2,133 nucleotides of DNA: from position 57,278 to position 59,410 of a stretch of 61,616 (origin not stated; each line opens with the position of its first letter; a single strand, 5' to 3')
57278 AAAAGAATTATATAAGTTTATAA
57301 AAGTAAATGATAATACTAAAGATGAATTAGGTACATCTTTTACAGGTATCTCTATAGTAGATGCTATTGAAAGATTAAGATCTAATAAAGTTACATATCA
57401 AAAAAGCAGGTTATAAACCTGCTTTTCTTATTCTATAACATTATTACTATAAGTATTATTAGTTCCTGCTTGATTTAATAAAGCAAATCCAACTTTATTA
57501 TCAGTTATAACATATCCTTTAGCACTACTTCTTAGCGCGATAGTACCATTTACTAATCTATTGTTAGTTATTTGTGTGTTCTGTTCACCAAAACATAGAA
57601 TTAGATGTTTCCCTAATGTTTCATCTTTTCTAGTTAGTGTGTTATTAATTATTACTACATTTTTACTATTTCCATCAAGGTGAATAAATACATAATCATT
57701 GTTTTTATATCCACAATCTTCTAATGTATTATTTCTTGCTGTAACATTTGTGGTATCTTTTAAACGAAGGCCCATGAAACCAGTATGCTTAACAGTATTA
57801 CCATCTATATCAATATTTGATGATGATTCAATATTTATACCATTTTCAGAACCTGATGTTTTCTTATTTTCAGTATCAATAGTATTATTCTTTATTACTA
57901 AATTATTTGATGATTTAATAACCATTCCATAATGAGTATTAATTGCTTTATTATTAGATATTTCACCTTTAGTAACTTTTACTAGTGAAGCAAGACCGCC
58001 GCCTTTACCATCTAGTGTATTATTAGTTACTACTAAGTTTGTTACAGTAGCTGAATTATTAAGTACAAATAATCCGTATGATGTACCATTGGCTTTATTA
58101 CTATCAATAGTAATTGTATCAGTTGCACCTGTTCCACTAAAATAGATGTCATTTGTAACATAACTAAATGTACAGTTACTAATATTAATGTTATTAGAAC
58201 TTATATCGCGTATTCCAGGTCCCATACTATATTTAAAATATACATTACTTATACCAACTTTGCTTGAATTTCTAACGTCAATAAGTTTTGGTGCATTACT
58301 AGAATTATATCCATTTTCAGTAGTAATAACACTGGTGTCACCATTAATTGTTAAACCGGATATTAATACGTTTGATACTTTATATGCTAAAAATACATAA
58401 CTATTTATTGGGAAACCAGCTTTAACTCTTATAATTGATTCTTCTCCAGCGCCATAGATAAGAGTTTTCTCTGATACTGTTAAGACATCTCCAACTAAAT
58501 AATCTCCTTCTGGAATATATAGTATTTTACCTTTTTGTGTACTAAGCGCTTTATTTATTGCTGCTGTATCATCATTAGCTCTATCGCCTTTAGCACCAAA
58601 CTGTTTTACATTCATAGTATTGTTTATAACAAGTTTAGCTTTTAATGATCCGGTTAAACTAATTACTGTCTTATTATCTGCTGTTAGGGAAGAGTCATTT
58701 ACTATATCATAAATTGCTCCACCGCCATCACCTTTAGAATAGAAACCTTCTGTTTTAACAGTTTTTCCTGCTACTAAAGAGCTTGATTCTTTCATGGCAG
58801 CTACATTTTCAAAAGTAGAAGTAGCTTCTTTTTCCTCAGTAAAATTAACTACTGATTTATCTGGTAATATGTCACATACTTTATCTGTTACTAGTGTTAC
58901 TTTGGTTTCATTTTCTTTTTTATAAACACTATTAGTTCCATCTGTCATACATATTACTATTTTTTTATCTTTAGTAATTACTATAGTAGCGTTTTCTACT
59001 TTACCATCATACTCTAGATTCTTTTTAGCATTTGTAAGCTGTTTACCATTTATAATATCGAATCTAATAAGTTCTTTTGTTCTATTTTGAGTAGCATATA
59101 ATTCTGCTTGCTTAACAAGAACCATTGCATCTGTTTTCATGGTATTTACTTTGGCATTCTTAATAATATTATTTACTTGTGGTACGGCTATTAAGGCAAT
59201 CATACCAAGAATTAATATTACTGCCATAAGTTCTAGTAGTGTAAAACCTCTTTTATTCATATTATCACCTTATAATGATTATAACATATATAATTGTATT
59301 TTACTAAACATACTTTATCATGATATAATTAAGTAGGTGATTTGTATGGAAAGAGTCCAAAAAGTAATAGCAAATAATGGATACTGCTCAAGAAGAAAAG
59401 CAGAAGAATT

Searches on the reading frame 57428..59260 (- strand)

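Call 95: search_protein_families(library=pfam, proteins=[window:57428-59260:-], max_evalue=0.001)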
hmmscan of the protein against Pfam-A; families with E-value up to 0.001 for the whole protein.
window:57428-59260:- (610 aa): 4 families
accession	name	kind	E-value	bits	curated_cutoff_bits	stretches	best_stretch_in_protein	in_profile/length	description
PF13229.12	Beta_helix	-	3.6e-21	75.9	25.9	3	431-568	33-157/158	Right handed beta helix region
PF12708.12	Pect-lyase_RHGA_epim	-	9.3e-19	68.5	27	1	216-414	2-186/213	Rhamnogalacturonase A/epimerase, pectate lyase-like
PF05048.19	NosD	-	1.9e-07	31.2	23.6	2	323-463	15-148/212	Periplasmic copper-binding protein (NosD)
PF07963.17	N_methyl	-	1.7e-06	27.8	21.2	1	2-25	3-26/27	Prokaryotic N-terminal methylation motif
